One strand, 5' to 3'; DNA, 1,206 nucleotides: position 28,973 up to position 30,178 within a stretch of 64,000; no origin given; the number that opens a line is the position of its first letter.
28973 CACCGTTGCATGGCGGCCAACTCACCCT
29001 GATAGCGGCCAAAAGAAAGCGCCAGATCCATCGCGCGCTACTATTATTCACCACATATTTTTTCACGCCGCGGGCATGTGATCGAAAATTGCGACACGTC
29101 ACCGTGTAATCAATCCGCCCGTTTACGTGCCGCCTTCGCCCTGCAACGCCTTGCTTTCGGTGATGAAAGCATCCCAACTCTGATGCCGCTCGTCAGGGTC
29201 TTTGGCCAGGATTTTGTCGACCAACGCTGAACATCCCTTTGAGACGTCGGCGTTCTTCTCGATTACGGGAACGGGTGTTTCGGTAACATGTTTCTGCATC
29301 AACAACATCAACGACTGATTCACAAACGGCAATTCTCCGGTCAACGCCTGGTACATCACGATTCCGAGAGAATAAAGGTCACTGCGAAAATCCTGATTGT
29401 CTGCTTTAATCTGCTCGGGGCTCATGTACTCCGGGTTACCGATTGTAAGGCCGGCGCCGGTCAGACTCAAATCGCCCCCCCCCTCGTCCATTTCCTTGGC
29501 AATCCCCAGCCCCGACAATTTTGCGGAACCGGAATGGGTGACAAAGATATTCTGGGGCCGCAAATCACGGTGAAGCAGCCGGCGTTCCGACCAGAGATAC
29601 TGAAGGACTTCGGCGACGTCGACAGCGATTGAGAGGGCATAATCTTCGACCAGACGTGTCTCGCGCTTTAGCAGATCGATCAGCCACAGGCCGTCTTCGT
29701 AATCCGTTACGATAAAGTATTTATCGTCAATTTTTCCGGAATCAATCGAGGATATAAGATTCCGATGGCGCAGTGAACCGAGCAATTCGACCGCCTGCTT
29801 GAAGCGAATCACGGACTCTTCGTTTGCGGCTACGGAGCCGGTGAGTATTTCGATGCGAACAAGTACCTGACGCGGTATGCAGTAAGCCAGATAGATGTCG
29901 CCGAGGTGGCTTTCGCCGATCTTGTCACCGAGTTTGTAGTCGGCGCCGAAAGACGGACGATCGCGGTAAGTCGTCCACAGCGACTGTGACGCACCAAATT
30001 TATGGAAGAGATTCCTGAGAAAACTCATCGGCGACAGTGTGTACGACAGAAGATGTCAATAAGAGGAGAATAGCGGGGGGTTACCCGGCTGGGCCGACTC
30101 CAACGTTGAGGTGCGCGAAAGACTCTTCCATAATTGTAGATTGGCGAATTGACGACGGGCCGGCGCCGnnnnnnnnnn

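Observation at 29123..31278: Tandem paralogous kinase-like proteins sharing the same degenerate catalytic motifs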

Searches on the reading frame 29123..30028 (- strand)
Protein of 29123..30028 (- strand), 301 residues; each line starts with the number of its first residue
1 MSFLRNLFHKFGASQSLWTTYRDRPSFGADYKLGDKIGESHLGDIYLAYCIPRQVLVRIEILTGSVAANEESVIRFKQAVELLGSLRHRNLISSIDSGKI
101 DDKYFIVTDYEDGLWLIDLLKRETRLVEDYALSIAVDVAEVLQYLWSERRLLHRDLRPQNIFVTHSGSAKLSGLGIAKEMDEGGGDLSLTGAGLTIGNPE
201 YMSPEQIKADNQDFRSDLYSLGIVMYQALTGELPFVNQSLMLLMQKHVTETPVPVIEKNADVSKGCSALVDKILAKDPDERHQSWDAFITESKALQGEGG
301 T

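Call 3: search_protein_families(library=pfam, proteins=[window:29123-30028:-], max_evalue=0.01)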
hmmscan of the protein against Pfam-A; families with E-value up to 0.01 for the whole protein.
window:29123-30028:- (301 aa): 2 families
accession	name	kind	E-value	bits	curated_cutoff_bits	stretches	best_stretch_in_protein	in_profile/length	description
PF00069.31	Pkinase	-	4.4e-37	128.3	31.7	1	31-283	1-253/263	Protein kinase domain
PF07714.23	PK_Tyr_Ser-Thr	-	3.5e-26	92.5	23.1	1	32-282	2-249/258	Protein tyrosine and serine/threonine kinase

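Call 61: search_protein_families(library=padloc, proteins=[window:29123-30028:-], max_evalue=0.001)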
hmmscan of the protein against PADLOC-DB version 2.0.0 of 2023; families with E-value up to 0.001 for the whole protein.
window:29123-30028:- (301 aa): 35 families (the best 25 are shown)
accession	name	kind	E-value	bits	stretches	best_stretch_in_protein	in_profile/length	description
PDLC04060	PD-T4-6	-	3.4e-61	205.6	1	29-290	8-264/486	-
PDLC04042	PD-T4-6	-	2.1e-57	193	1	29-292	9-269/292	-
PDLC04061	PD-T4-6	-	3.9e-57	192.9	1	30-288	17-276/510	-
PDLC04043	PD-T4-6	-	1.2e-55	187.4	1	30-292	16-274/452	-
PDLC04053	PD-T4-6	-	1.7e-52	176.8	1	28-290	8-266/311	-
PDLC04052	PD-T4-6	-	8.2e-50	168.4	1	26-284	6-265/496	-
PDLC04047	PD-T4-6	-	3.4e-49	165.7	1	29-286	10-263/327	-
PDLC04138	mad6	-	4.6e-49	165.9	1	23-281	45-300/659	mads_6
PDLC04039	PD-T4-6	-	1.4e-47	160.8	1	29-288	14-268/458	-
PDLC04041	PD-T4-6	-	2.1e-47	160.4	1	26-295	25-293/443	-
PDLC04054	PD-T4-6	-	2.3e-47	160.1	1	30-295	11-273/347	-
PDLC04057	PD-T4-6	-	3.5e-47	159.4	1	29-291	8-266/443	-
PDLC04048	PD-T4-6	-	2.4e-44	150.2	1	29-286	10-263/354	-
PDLC04064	PD-T4-6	-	2.1e-39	133.5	1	50-287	43-272/369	-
PDLC04040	PD-T4-6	-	2.9e-39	133.2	1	39-291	4-261/547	-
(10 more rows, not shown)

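Call 64: find_homologous_proteins(query=window:29123-30028:-, max_evalue=1e-40)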
Query window:29123-30028:- (301 aa): 30 proteins with E <= 1e-40 among 4543 candidates.
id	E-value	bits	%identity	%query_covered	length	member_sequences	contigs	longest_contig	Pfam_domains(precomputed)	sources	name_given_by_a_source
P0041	9.4e-197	670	100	100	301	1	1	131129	PF07714.24,PF00069.32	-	-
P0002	1.6e-92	328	56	91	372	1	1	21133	PF07714.24,PF00069.32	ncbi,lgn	-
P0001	8.9e-91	322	56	91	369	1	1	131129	PF07714.24,PF00069.32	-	-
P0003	2.2e-90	321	55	89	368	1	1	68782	PF07714.24,PF00069.32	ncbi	-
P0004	4.5e-90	320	57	89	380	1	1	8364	PF07714.24,PF00069.32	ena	-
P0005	7.2e-90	319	58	89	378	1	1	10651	PF07714.24,PF00069.32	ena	-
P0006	1.3e-87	312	56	89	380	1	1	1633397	PF07714.24,PF00069.32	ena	-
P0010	3.0e-87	311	54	92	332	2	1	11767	PF07714.24,PF00069.32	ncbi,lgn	-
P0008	2.0e-86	308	56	90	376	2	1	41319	PF07714.24,PF00069.32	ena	-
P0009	6.4e-85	303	54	88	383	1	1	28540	PF07714.24,PF00069.32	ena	-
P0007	2.9e-84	301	54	89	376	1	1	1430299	PF07714.24,PF00069.32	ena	-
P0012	4.9e-83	297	53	90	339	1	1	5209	PF07714.24,PF00069.32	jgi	jgi:eukaryotic-like serine/threonine-protein kinase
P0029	3.3e-78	281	52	88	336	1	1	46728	PF07714.24,PF00069.32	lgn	-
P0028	4.0e-75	271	51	86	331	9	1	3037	PF07714.24,PF00069.32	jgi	jgi:serine/threonine protein kinase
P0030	7.4e-73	264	50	87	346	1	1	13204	PF07714.24,PF00069.32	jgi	jgi:serine/threonine protein kinase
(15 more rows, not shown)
